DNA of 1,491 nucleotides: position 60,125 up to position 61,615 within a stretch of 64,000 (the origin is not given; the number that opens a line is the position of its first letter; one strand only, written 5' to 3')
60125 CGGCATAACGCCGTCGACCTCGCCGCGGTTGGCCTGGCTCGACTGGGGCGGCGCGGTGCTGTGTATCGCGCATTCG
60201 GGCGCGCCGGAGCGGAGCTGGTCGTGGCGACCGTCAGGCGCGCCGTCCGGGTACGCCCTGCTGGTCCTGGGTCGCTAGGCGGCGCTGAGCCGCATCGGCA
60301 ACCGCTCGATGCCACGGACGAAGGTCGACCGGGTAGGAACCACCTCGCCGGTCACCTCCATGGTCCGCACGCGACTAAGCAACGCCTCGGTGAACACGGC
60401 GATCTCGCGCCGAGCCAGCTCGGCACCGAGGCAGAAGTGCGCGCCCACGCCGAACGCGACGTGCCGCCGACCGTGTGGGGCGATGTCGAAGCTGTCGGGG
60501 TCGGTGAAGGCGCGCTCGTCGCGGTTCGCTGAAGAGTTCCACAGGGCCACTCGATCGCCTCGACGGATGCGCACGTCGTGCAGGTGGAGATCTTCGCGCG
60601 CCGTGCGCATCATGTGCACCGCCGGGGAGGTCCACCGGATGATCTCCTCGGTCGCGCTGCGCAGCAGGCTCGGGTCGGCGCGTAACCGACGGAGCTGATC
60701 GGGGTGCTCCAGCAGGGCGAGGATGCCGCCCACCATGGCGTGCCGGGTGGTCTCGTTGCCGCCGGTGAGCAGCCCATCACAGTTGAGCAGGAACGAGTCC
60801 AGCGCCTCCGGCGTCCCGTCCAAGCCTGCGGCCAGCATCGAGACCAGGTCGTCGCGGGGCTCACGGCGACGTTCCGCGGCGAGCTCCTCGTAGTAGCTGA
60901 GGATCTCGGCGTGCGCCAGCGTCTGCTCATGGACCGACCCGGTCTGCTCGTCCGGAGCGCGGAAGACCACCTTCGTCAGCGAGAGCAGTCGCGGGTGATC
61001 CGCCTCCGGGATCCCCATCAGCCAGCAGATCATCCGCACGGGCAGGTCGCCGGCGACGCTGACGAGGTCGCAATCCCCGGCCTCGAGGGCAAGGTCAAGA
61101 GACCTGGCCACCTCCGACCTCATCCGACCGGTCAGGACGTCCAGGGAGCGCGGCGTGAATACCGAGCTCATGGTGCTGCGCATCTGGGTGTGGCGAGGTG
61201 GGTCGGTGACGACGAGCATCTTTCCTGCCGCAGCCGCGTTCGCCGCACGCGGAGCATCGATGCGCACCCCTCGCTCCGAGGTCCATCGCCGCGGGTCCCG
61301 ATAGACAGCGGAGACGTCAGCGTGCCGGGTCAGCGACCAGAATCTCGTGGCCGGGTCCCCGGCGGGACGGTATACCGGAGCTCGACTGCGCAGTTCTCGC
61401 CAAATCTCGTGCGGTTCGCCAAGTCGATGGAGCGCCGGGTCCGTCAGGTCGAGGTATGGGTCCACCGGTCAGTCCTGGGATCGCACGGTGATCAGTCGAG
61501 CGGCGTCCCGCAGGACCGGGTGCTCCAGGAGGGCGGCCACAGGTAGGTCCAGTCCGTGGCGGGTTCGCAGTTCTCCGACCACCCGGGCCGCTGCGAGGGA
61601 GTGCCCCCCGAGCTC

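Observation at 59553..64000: Minimal NRPS-independent-style cassette: A-T didomain + OxyD-like P450 + PPTase + EamA exporter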

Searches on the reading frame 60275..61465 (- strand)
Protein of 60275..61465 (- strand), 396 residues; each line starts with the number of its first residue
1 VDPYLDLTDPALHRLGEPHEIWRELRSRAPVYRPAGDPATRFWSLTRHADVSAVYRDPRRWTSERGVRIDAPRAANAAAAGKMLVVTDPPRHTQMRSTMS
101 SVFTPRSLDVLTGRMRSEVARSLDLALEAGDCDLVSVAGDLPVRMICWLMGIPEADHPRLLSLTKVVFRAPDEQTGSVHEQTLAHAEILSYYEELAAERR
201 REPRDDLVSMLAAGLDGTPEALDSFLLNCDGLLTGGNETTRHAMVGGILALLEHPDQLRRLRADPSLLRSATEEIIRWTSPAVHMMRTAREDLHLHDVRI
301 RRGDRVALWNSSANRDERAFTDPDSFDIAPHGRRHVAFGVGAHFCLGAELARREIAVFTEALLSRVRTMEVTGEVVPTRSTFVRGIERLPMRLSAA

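Call 7: search_protein_families(library=pfam, proteins=[window:60275-61465:-], max_evalue=0.01)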
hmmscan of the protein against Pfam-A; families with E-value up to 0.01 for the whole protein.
window:60275-61465:- (396 aa): 1 family
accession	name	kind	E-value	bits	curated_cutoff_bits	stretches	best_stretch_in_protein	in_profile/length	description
PF00067.27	p450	-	1.2e-21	77.5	22.8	1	185-368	217-434/462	Cytochrome P450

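Call 8: search_protein_families(library=ncbifam, proteins=[window:60275-61465:-], max_evalue=0.01)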
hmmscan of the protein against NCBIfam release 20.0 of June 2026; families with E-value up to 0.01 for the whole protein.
window:60275-61465:- (396 aa): 9 families
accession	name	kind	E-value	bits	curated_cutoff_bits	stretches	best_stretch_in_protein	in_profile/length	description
NF041802.1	P450_SolI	exception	4.1e-48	163.9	850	1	21-390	35-419/424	solanimycin biosynthesis cytochrome P450 SolI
NF045816.1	PentlenlactSyn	equivalog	1.8e-42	145.5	700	1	23-371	20-371/396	pentalenolactone synthase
TIGR04458.1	CYP450_TxtE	equivalog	3.8e-39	134.5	500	1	8-393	5-402/403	4-nitrotryptophan synthase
NF041177.1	Cyp119_Thmprot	equivalog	7e-39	133.6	680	1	41-391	19-364/368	cytochrome P450 Cyp119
TIGR04538.1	P450_cycloAA_1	subfamily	2e-36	125.7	500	1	17-391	10-392/395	cytochrome P450, cyclodipeptide synthase-associated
TIGR04515.1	P450_rel_GT_act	subfamily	5.9e-32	111.5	343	1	17-391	32-385/386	P450-derived glycosyltransferase activator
NF050147.1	aminopyruv_ApyO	equivalog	5.1e-12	45.2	525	1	91-368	87-395/444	RiPP biosynthesis cytochrome P450 ApyO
NF045812.1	PentlenOxigase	equivalog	2.1e-07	30.1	800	1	272-395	306-439/444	pentalenene oxygenase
NF051859.1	AlbFlvMonOxTrpSyn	equivalog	3.1e-05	22.7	700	1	184-374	215-435/457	bifunctional albaflavenone monooxygenase/terpene synthase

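Call 10: find_encoding_contigs(protein=window:60275-61465:-, flank=10000, max_places=6)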
Protein window:60275-61465:- (396 aa): no gene with exactly this product is on record in the collection.

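Call 15: search_solved_structures(query=window:60275-61465:-, max_evalue=1e-20, show_alignments=0)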
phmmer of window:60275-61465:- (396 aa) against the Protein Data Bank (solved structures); distinct sequences matched with E-value up to 1e-20: 369 (the best 60 are shown).
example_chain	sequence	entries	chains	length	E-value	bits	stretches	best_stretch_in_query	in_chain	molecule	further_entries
8vxi_A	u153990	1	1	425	8.3e-92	311.5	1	5-395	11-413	CYP125MRCA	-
8vxg_A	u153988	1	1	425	8e-91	308.3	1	5-395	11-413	CYP125MRCA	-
4l0e_A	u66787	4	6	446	3.7e-90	306.1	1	5-394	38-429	P450 monooxygenase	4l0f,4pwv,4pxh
3mgx_A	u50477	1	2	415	5.7e-69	236.3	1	5-394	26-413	Putative P450 monooxygenase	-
2wm4_A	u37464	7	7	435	7.5e-65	222.8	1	39-392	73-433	PUTATIVE CYTOCHROME P450 124 | Methyl-branched lipid omega-hydroxylase | CYP124 in complex with inhibitor carbethoxyhexyl imidazole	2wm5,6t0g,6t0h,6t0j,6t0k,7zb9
6t0f_A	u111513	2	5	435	8.2e-65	222.6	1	39-392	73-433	Methyl-branched lipid omega-hydroxylase | CYP124 in complex with inhibitor compound 5'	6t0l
5li6_A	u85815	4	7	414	3.3e-64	220.7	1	5-393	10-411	Putative cytochrome P450 126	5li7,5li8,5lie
8fjo_A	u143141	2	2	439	7.3e-63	216.2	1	40-392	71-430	Cytochrome P450 124A1, Cyp124A1 | Cytochrome P450 124A1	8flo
6cvc_A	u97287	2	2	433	7.7e-63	216.2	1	40-392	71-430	Cytochrome P450 124A1, Cyp124A1 | Cytochrome P450 124A1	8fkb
8gdi_A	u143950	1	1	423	7.7e-63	216.1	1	40-392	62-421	Cytochrome P450 124A1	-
5fyf_A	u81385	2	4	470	1.2e-58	202.4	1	5-394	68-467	CYTOCHROME P450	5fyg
8b2p_A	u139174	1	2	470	1.2e-58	202.3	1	5-395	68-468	Cytochrome P450 alkane hydroxylase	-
7ant_A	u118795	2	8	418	1.3e-58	202.2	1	5-395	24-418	Cytochrome P450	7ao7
3rwl_A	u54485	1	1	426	2.5e-58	201.3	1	5-394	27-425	Cytochrome P450 alkane hydroxylase 1 CYP153A7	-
8hgd_B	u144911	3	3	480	4.5e-58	200.5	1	5-394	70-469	Cytochrome P450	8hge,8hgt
9kki_A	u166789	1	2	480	8.5e-58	199.5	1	5-394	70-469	Cytochrome P450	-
9ixl_B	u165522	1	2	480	8.5e-58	199.5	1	5-394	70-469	Cytochrome P450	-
9uy0_A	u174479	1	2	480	1.2e-57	199.1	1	5-394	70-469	Cytochrome P450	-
1cpt_A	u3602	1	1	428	5.1e-56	193.7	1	25-394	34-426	CYTOCHROME P450-TERP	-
8euh_A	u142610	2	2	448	6e-56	193.5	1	25-394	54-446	Cytochrome P450-terp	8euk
8eul_A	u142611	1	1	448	2.4e-55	191.5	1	25-394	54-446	Cytochrome P450-terp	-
3tkt_A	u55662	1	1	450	6.8e-55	190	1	81-396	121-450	Cytochrome P450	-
6gmf_A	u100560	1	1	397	2.8e-54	188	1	5-395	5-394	Putative cytochrome P450 hydroxylase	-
2xn8_A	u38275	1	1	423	9.3e-54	186.3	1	2-387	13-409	PUTATIVE CYTOCHROME P450 125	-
2xc3_A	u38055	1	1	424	9.4e-54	186.2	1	2-387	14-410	PUTATIVE CYTOCHROME P450 125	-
2x5l_A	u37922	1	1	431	1e-53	186.2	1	2-387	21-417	PUTATIVE CYTOCHROME P450 125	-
3ivy_A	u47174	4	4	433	1e-53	186.1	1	2-387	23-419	Cytochrome P450 CYP125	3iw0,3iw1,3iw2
2x5w_A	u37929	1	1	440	1.1e-53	186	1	2-387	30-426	PUTATIVE CYTOCHROME P450 125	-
8yhn_A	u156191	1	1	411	2.1e-53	185.1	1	6-391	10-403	Cytochrome P450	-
6hqg_A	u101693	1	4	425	1.2e-52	182.6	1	7-392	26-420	Cytochrome P450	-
2yoo_A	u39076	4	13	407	2.8e-52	181.4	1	3-391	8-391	P450 HEME-THIOLATE PROTEIN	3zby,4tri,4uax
5dqn_A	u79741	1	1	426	2.5e-51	178.2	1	9-388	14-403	Cytochrome P450 CYP125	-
4apy_A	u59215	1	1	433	3.5e-51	177.8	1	9-388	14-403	P450 HEME-THIOLATE PROTEIN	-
4z5p_A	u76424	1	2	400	6e-51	177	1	18-391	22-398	Cytochrome P450 hydroxylase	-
6hqd_A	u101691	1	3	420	1e-50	176.2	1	5-395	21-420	Cytochrome P450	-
9vfd_A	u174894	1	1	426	1.1e-50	176.2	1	5-395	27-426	Cytochrome P450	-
2xkr_A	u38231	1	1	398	1.9e-50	175.4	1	3-392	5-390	PUTATIVE CYTOCHROME P450 142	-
5cje_A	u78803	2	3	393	3.6e-50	174.4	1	5-392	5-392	Cytochrome P450 hydroxylase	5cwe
7y9o_A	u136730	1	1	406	4.9e-50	174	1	18-391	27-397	Cytochrome P450 monooxygenase YjiB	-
6gk5_A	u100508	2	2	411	6.7e-50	173.5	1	15-385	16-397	Cytochrome P450 CYP267B1 protein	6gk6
6hqw_A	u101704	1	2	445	1.1e-49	172.8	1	20-393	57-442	Cytochrome P450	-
7y97_A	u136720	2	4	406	1.2e-49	172.7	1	18-388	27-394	Cytochrome P450 monooxygenase YjiB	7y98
7smz_A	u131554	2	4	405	1.4e-49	172.5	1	3-392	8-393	Cytochrome P450 142A3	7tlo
6bld_A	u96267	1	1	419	3e-49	171.4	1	36-391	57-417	Cytochrome P450 268A2 Cyp268A2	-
7sh5_A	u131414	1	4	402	7.6e-49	170.1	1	3-392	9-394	Cytochrome P450 142A3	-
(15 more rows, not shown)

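Call 18: find_homologous_proteins(query=window:60275-61465:-, max_evalue=1e-40)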
Query window:60275-61465:- (396 aa): 2466 proteins with E <= 1e-40 among 8000 candidates; the best 120 are listed.
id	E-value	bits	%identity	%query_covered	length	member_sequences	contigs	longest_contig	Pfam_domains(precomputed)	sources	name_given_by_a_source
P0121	4.5e-212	722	100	83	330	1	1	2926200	PF00067.28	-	-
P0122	5.6e-112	393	49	99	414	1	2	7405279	PF00067.28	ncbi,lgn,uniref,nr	ncbi:cytochrome P450 [Embleya sp. NBC_00896]|uniref:cytochrome P450 n=1 Tax=Embleya sp. NBC_00896 Ta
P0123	1.1e-107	379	49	98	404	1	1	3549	PF00067.28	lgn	-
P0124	4.5e-107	377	48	99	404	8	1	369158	PF00067.28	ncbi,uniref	ncbi:cytochrome P450 [Streptomyces abikoensis]|uniref:cytochrome P450 n=1 Tax=Streptomyces abikoensi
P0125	2.3e-102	361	48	99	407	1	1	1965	PF00067.28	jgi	jgi:cytochrome P450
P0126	2.4e-102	361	46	98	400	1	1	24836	PF00067.28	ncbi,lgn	ncbi:cytochrome P450 [Streptomyces sp. NPDC001709]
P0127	5.0e-102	360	46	99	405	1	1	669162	PF00067.28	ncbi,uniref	ncbi:cytochrome P450 [Streptomyces sp. NPDC042319]|uniref:cytochrome P450 n=1 Tax=Streptomyces sp. N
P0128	5.7e-102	360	46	99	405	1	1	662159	PF00067.28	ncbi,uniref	ncbi:cytochrome P450 [Streptomyces sp. NPDC047117]|uniref:cytochrome P450 n=1 Tax=Streptomyces sp. N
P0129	2.0e-101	358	46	98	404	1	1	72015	PF00067.28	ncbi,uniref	ncbi:cytochrome P450 [Streptomyces sp. NPDC000151]|uniref:cytochrome P450 n=1 Tax=Streptomyces sp. N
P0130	2.6e-101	358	44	98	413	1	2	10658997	PF00067.28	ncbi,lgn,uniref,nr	ncbi:cytochrome P450 [Streptomyces sp. NBC_01304]|uniref:cytochrome P450 n=1 Tax=Streptomyces sp. NB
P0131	4.4e-101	357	46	99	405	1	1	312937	PF00067.28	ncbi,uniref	ncbi:cytochrome P450 [Streptomyces sp. NPDC053560]|uniref:cytochrome P450 n=1 Tax=Streptomyces sp. N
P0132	5.5e-101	357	46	99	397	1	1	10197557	PF00067.28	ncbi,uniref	ncbi:cytochrome P450 [Dactylosporangium sp. CA-139114]|uniref:cytochrome P450 n=1 Tax=Dactylosporang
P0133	1.2e-100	355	47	98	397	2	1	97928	PF00067.28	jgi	jgi:cytochrome P450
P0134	1.9e-100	355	47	98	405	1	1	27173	PF00067.28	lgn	-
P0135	3.5e-100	354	45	98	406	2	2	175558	PF00067.28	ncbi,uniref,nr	ncbi:cytochrome P450 [Streptomyces jumonjinensis]|uniref:Cytochrome P450 n=1 Tax=Streptomyces jumonj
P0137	1.2e-99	352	46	98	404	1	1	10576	PF00067.28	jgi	jgi:cytochrome P450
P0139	2.8e-99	351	45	98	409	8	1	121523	PF00067.28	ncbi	ncbi:cytochrome P450 [Kitasatospora sp. NPDC001159]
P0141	1.3e-98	349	46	98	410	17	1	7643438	PF00067.28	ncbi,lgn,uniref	ncbi:cytochrome P450 [Streptomyces sp. KM77-8]|uniref:Cytochrome P450 n=1 Tax=Streptomyces haneummyc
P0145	3.1e-96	341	45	98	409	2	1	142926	PF00067.28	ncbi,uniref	ncbi:cytochrome P450 [Kitasatospora purpeofusca]|uniref:cytochrome P450 n=1 Tax=Kitasatospora purpeo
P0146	4.7e-96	340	43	98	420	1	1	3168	PF00067.28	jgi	jgi:cytochrome P450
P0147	6.5e-96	340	44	99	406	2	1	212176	PF00067.28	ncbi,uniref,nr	ncbi:cytochrome P450 [Streptomyces populi]|uniref:Cytochrome P450 n=1 Tax=Streptomyces populi TaxID=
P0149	1.6e-95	339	45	99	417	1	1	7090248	PF00067.28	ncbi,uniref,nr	ncbi:cytochrome P450 [Micromonospora sp. LH3U1]|uniref:cytochrome P450 n=1 Tax=Micromonospora sp. LH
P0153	2.3e-94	335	45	98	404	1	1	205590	PF00067.28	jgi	jgi:cytochrome P450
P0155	2.7e-93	331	45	97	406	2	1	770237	PF00067.28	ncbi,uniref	ncbi:cytochrome P450 [Actinokineospora guangxiensis]|uniref:Cytochrome P450 n=1 Tax=Actinokineospora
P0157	1.8e-91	325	43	98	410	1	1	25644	PF00067.28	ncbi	ncbi:MAG TPA: cytochrome P450 [Gaiellaceae bacterium]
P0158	3.1e-91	325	44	98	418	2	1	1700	PF00067.28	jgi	jgi:cytochrome P450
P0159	3.1e-91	325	42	98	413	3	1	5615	PF00067.28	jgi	jgi:cytochrome P450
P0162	3.6e-90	321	41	99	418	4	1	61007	PF00067.28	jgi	jgi:cytochrome P450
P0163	1.2e-89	319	45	99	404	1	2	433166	PF00067.28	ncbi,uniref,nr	ncbi:cytochrome P450 [Actinocatenispora rupis]|uniref:Cytochrome P450 n=1 Tax=Actinocatenispora rupi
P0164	1.7e-89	319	42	98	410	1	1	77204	PF00067.28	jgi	jgi:cytochrome P450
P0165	1.2e-88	316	41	98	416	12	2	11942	PF00067.28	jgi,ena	jgi:cytochrome P450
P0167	2.5e-88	315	42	98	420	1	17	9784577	PF00067.28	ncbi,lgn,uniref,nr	ncbi:cytochrome P450 [Streptomyces noursei ZPM]|uniref:Cytochrome P450 n=1 Tax=Streptomyces noursei 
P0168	3.5e-88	314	44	99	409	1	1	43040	PF00067.28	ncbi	ncbi:cytochrome P450 [Streptomyces sp. NPDC054841]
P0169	4.9e-88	314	44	98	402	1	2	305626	PF00067.28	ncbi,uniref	ncbi:cytochrome P450 [Streptomyces sp. NPDC004546]|uniref:cytochrome P450 n=1 Tax=unclassified Strep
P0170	6.1e-88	314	46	94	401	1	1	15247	PF00067.28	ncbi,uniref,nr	ncbi:cytochrome P450 [Nonomuraea sp. K274]|uniref:Cytochrome P450 n=1 Tax=Nonomuraea cypriaca TaxID=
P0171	6.3e-87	310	41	98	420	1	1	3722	PF00067.28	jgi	jgi:cytochrome P450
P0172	1.9e-86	309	44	94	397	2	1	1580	PF00067.28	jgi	jgi:cytochrome P450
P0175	5.3e-86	307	39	98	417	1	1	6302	PF00067.28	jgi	jgi:cytochrome P450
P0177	2.0e-85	305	44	99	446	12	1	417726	PF00067.28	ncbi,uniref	ncbi:cytochrome P450 [Streptomyces subrutilus]|uniref:cytochrome P450 n=1 Tax=Streptomyces subrutilu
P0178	2.1e-85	305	46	87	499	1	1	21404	PF00067.28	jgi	jgi:cytochrome P450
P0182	7.0e-84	300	43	97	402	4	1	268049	PF00067.28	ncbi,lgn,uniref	ncbi:cytochrome P450 [Streptomyces sp. NPDC096323]|uniref:cytochrome P450 n=1 Tax=Streptomyces sp. N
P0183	8.2e-84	300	41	98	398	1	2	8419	PF00067.28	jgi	jgi:cytochrome P450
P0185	1.6e-83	299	43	98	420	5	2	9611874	PF00067.28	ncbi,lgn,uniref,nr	ncbi:cytochrome P450 [Streptomyces formicae]|uniref:Putative cytochrome P450 hydroxylase n=1 Tax=Str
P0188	5.2e-83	297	42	90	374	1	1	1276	PF00067.28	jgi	jgi:cytochrome P450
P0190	7.3e-83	297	42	99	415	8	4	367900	PF00067.28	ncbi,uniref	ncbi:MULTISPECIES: cytochrome P450 [unclassified Streptomyces]|uniref:cytochrome P450 n=1 Tax=unclas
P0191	8.1e-83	297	44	97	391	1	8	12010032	PF00067.28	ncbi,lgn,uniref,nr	ncbi:cytochrome P450 [Nonomuraea gerenzanensis]|uniref:Putative cytochrome P450 hydroxylase n=1 Tax=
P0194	2.8e-82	295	42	99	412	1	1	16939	PF00067.28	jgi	jgi:cytochrome P450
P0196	7.9e-82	294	42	98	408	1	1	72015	PF00067.28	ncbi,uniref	ncbi:cytochrome P450 [Streptomyces sp. NPDC000151]|uniref:cytochrome P450 n=1 Tax=Streptomyces sp. N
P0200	1.0e-80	290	43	96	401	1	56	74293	PF00067.28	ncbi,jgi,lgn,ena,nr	ncbi:MAG: cytochrome P450 [Thermoanaerobacterales bacterium]|nr:cytochrome P450 [Thermoanaerobactera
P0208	5.0e-80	288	42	89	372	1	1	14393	PF00067.28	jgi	jgi:cytochrome P450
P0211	2.3e-79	285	42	99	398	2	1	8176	PF00067.28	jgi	jgi:cytochrome P450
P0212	2.7e-79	285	40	98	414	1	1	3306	PF00067.28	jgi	jgi:cytochrome P450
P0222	2.0e-78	282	42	98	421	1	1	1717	PF00067.28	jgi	jgi:cytochrome P450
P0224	4.9e-78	281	41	96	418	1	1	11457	PF00067.28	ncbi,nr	ncbi:MAG TPA: cytochrome P450 [Actinomycetota bacterium]|nr:cytochrome P450 [Actinomycetota bacteriu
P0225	5.1e-78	281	40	98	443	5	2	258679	PF00067.28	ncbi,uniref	ncbi:cytochrome P450 [Streptomyces sp. NPDC051742]|uniref:cytochrome P450 n=1 Tax=unclassified Strep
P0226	5.6e-78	281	39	98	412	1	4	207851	PF00067.28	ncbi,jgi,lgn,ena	ncbi:MAG: cytochrome P450 [Actinomycetes bacterium]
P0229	7.4e-78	280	42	98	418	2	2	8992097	PF00067.28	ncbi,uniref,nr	ncbi:cytochrome P450 [Actinomadura viridis]|uniref:Cholest-4-en-3-one 26-monooxygenase n=1 Tax=Actin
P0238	2.8e-77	279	40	99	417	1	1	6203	PF00067.28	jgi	jgi:cytochrome P450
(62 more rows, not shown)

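Call 19: find_encoding_contigs(protein=P0122, flank=10000, max_places=2)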
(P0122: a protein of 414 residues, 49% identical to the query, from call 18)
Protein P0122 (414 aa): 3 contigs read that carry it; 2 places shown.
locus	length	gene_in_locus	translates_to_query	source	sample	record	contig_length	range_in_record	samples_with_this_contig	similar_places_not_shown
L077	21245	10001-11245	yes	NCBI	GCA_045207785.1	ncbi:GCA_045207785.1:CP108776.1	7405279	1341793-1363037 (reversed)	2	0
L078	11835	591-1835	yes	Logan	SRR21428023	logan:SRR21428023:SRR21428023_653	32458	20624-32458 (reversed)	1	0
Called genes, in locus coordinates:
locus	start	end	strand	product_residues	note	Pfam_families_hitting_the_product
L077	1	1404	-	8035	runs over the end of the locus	-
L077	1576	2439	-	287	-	PF05721:PhyH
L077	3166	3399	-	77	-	-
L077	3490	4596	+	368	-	PF11991:Trp_DMAT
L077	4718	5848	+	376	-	-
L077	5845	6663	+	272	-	PF01061:ABC2_membrane, PF12698:ABC2_membrane_3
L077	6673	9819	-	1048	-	PF03704:BTAD, PF20703:nSTAND1 (weak), PF13401:AAA_22, PF25872:HTH_77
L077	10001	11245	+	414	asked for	PF00067:p450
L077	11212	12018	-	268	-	PF05050:Methyltransf_21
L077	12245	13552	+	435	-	PF00067:p450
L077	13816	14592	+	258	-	PF01370:Epimerase (weak), PF04321:RmlD_sub_bind (faint), PF13460:NAD_binding_10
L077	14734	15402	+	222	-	PF00072:Response_reg, PF00486:Trans_reg_C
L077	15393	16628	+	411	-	PF00672:HAMP, PF00512:HisKA, PF02518:HATPase_c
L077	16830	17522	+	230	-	PF03995:Inhibitor_I36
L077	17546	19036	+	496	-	PF09992:NAGPA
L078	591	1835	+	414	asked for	PF00067:p450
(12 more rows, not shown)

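Call 20: find_encoding_contigs(protein=P0124, flank=10000, max_places=2)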
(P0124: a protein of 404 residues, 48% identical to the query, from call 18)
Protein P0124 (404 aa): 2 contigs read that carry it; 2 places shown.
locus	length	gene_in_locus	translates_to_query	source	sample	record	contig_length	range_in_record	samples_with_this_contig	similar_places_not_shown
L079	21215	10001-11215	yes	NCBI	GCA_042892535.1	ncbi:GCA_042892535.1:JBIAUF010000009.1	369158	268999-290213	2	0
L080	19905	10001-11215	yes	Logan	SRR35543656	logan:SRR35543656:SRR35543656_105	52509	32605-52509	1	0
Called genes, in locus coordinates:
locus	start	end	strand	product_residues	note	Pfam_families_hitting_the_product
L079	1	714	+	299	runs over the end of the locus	PF01663:Phosphodiest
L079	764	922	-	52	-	-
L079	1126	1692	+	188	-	PF13328:HD_4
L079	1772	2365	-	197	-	-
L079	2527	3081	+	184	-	-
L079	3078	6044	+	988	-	PF00486:Trans_reg_C, PF03704:BTAD, PF13424:TPR_12 (faint), PF00931:NB-ARC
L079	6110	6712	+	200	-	PF03995:Inhibitor_I36 (faint)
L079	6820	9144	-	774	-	PF00196:GerE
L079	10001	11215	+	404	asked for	PF00067:p450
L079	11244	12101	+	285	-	PF05050:Methyltransf_21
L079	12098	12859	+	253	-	PF00975:Thioesterase, PF12697:Abhydrolase_6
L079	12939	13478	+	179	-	-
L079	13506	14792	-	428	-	PF00067:p450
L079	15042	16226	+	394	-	PF00067:p450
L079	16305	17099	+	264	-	PF05721:PhyH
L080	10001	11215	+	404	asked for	PF00067:p450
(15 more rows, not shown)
